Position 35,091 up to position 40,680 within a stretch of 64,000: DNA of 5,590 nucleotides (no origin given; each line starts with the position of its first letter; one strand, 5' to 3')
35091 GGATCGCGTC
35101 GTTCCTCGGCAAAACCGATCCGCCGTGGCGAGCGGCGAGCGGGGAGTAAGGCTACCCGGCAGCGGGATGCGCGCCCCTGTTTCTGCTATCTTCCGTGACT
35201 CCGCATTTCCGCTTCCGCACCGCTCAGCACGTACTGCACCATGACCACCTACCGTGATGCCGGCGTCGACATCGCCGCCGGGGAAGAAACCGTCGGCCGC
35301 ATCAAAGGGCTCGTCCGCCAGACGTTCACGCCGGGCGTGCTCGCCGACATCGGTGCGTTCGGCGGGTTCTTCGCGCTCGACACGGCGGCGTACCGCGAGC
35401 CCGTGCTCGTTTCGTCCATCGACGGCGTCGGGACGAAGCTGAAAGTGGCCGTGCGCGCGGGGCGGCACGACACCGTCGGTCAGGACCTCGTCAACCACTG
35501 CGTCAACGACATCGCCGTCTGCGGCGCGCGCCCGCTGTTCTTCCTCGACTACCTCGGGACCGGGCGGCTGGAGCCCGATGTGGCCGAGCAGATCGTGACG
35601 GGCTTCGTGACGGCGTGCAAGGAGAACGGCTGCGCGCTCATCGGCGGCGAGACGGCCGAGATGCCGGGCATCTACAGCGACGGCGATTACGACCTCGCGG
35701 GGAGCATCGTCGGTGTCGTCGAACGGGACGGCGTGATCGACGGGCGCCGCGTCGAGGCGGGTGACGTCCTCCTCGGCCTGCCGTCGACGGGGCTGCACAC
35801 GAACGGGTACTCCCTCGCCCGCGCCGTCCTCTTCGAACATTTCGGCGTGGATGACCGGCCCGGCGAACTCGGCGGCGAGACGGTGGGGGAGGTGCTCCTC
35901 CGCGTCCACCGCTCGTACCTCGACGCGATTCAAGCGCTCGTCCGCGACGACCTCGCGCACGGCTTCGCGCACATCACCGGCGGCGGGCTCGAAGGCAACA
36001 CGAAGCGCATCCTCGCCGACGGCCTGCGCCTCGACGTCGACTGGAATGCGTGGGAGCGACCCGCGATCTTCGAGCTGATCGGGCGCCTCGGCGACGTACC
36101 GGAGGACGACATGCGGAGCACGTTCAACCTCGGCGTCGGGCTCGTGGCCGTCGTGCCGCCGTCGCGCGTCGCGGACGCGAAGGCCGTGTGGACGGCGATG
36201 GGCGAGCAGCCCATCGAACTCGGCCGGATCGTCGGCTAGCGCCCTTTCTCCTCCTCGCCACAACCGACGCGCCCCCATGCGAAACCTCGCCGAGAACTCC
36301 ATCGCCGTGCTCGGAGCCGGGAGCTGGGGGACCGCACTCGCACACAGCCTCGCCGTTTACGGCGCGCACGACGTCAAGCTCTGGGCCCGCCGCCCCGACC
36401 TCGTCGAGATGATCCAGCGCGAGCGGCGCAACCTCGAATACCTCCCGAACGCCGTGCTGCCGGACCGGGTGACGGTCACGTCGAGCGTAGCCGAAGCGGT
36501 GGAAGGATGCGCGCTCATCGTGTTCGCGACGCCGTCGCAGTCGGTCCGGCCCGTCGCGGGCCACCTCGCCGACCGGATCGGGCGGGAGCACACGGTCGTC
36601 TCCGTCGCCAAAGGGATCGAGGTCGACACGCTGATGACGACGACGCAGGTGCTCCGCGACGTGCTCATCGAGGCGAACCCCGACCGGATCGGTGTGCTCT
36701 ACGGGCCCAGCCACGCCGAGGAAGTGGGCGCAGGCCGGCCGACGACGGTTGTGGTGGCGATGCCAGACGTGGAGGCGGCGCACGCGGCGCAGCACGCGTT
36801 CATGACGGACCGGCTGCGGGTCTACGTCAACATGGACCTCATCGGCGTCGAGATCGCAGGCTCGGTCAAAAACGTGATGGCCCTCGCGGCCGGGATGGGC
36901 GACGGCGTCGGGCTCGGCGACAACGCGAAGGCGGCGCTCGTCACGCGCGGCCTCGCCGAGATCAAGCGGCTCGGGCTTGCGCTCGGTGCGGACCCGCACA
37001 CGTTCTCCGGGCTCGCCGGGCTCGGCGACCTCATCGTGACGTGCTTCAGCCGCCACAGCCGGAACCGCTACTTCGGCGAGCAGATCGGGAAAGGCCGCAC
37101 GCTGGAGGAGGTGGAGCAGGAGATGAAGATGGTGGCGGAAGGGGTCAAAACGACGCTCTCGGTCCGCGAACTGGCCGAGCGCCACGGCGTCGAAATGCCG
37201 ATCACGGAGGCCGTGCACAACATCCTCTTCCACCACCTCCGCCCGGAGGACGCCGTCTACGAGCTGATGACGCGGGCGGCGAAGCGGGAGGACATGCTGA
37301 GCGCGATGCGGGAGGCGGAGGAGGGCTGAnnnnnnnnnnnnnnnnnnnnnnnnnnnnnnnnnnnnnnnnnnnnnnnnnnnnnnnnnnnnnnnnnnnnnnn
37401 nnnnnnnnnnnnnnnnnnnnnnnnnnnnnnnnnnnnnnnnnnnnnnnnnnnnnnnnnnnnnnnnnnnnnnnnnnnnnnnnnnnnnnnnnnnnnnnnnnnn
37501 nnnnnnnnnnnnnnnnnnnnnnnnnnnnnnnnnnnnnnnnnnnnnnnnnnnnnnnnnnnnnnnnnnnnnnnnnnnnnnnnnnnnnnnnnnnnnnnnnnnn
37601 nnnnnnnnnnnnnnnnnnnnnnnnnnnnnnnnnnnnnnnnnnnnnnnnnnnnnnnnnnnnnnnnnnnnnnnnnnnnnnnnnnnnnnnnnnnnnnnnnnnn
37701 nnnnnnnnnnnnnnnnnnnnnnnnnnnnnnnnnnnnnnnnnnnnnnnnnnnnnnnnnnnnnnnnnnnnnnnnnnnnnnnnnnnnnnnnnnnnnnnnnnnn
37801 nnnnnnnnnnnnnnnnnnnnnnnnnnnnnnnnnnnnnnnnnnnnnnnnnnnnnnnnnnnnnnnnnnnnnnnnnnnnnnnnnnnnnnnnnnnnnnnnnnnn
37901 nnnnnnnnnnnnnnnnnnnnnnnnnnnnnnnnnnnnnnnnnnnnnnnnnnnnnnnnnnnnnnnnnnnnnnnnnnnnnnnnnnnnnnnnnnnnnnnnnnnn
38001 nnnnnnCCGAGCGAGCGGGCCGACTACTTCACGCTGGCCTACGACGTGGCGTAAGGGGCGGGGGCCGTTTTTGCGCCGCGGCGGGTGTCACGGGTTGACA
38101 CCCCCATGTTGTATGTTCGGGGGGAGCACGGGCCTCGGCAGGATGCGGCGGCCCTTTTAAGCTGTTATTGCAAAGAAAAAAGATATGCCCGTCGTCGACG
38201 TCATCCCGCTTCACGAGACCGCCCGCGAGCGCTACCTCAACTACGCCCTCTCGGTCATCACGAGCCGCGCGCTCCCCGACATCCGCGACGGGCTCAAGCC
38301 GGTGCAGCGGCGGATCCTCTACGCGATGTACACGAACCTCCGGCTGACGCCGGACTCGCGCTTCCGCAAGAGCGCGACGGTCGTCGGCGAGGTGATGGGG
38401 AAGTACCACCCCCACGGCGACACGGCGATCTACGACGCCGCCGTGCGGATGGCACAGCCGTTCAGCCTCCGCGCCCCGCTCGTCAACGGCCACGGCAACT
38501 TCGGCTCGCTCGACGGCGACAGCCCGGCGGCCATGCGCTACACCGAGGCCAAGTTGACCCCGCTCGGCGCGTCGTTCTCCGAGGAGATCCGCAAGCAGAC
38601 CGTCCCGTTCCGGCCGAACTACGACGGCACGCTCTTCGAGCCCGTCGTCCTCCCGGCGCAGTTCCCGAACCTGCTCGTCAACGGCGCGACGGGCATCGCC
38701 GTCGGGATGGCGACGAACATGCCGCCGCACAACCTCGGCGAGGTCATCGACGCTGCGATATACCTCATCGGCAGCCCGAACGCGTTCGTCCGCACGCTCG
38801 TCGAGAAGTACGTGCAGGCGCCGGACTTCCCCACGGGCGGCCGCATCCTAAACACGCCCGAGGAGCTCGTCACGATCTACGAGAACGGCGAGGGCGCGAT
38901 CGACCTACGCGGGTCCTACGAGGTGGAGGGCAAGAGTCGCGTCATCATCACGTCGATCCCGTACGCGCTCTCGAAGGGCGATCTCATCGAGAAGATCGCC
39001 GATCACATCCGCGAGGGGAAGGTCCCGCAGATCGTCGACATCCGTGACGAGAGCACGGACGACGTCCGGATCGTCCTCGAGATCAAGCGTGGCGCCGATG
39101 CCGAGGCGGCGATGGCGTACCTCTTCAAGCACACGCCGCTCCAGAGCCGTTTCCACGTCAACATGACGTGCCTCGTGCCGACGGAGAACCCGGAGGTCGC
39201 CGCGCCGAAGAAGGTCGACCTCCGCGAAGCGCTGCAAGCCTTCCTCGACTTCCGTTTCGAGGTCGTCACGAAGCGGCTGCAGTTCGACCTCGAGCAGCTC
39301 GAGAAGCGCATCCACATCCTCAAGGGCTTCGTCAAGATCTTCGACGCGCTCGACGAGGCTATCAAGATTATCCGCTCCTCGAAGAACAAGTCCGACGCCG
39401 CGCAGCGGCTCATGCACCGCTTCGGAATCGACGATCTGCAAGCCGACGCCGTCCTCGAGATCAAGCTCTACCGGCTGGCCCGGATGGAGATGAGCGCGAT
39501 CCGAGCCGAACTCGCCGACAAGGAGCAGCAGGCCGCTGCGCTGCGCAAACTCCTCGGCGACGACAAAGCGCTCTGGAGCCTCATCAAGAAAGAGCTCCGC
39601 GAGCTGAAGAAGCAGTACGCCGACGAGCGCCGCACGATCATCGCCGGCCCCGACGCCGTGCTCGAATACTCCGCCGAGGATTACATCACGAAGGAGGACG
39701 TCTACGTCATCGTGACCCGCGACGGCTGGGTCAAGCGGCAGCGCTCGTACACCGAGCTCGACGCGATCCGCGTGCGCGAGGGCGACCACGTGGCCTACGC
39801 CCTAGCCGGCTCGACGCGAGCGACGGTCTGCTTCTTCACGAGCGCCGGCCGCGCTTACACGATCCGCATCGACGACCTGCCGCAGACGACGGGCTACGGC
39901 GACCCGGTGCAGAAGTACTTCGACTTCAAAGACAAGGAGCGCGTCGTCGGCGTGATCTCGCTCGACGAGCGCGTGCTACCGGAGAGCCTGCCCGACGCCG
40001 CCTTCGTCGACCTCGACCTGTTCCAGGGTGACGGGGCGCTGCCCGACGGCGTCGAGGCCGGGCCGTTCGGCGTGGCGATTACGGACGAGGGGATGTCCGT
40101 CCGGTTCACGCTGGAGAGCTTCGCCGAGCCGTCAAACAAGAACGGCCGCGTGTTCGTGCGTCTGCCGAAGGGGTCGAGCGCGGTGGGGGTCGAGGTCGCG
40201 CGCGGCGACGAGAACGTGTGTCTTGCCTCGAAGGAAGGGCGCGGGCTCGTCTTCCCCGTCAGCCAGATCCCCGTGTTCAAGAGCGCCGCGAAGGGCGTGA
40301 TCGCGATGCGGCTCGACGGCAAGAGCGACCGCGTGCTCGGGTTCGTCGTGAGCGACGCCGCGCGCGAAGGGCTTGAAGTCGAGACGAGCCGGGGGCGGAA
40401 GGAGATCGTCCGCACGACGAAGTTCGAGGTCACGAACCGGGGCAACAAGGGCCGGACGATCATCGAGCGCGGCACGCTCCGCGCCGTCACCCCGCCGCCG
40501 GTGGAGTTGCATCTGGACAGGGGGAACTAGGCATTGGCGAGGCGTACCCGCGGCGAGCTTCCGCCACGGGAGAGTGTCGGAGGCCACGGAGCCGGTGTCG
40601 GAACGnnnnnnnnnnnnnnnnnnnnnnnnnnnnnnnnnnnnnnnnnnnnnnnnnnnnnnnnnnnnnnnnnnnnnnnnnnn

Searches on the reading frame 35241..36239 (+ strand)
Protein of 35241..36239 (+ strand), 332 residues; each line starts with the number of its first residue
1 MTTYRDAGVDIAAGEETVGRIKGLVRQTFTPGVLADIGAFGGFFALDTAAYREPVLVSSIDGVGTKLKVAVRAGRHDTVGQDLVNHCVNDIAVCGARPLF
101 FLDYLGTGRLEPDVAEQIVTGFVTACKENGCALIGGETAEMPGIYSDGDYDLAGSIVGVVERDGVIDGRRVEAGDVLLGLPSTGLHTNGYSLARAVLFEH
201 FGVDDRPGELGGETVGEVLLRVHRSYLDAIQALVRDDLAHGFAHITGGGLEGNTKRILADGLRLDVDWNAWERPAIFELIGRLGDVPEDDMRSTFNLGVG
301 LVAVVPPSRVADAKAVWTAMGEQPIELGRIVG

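Call 49: search_protein_families(library=pfam, proteins=[window:35241-36239:+], max_evalue=0.01)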
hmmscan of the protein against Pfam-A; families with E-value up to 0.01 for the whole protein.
window:35241-36239:+ (332 aa): 2 families
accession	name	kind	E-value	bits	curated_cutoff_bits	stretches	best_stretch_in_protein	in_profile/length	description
PF00586.29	AIRS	-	2e-24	86.6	24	1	54-160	13-112/112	AIR synthase related protein, N-terminal domain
PF02769.27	AIRS_C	-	6.5e-20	72.3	23.1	1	172-331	1-146/156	AIR synthase related protein, C-terminal domain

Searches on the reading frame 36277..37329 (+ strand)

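Call 49: search_protein_families(library=pfam, proteins=[window:36277-37329:+], max_evalue=0.01)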
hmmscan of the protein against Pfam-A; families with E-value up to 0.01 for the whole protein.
window:36277-37329:+ (350 aa): 6 families
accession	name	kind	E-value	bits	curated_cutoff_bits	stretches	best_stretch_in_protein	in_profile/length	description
PF07479.19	NAD_Gly3P_dh_C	-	2.9e-59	199.8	25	1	187-327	1-141/142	NAD-dependent glycerol-3-phosphate dehydrogenase C-terminus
PF01210.29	NAD_Gly3P_dh_N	-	1.7e-46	158.6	23.1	1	8-167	1-157/158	NAD-dependent glycerol-3-phosphate dehydrogenase N-terminus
PF20618.3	GPD_NAD_C_bact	-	2.1e-24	86.3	27.6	1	247-313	1-66/66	Bacterial GPD, NAD-dependent C-terminal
PF02558.23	ApbA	-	4.3e-11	43.1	22.2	1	9-121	1-110/150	Ketopantoate reductase PanE/ApbA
PF03807.23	F420_oxidored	-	1.2e-10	42.3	21.6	1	9-112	2-93/94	NADP oxidoreductase coenzyme F420-dependent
PF02423.21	OCD_Mu_crystall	-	0.0056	16.1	24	0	8-93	131-209/314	Ornithine cyclodeaminase/mu-crystallin family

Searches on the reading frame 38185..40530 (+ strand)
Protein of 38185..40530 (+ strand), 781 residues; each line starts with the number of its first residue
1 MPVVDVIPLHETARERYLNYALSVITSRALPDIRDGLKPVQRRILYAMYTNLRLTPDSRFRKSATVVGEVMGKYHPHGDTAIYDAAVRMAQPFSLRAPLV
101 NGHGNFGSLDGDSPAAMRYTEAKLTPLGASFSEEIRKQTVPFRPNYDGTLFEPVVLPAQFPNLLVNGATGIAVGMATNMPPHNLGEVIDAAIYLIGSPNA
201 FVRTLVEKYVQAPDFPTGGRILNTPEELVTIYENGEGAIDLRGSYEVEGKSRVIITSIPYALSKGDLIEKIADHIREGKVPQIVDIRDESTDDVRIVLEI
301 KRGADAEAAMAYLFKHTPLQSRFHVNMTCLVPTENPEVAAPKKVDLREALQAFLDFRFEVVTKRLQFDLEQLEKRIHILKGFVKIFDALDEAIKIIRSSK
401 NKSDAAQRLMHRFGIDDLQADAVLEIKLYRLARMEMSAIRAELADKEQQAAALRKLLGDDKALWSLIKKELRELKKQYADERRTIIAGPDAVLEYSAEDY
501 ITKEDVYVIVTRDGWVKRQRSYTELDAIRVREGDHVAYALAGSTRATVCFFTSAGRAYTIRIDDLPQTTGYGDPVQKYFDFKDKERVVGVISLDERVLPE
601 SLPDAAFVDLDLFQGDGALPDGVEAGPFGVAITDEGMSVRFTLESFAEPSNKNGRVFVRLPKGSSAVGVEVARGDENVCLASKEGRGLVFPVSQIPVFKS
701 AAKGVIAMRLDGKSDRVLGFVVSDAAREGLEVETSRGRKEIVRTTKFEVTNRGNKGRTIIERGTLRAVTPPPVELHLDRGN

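Call 49: search_protein_families(library=pfam, proteins=[window:38185-40530:+], max_evalue=0.01)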
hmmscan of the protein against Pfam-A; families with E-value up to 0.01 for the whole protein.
window:38185-40530:+ (781 aa): 2 families
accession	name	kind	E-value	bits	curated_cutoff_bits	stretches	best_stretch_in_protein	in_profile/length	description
PF00521.26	DNA_topoisoIV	-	1.8e-146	488.8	31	1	28-471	1-431/432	DNA gyrase/topoisomerase IV, subunit A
PF03989.18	DNA_gyraseA_C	-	4.1e-17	61.8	27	1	677-722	2-46/48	DNA gyrase C-terminal domain, beta-propeller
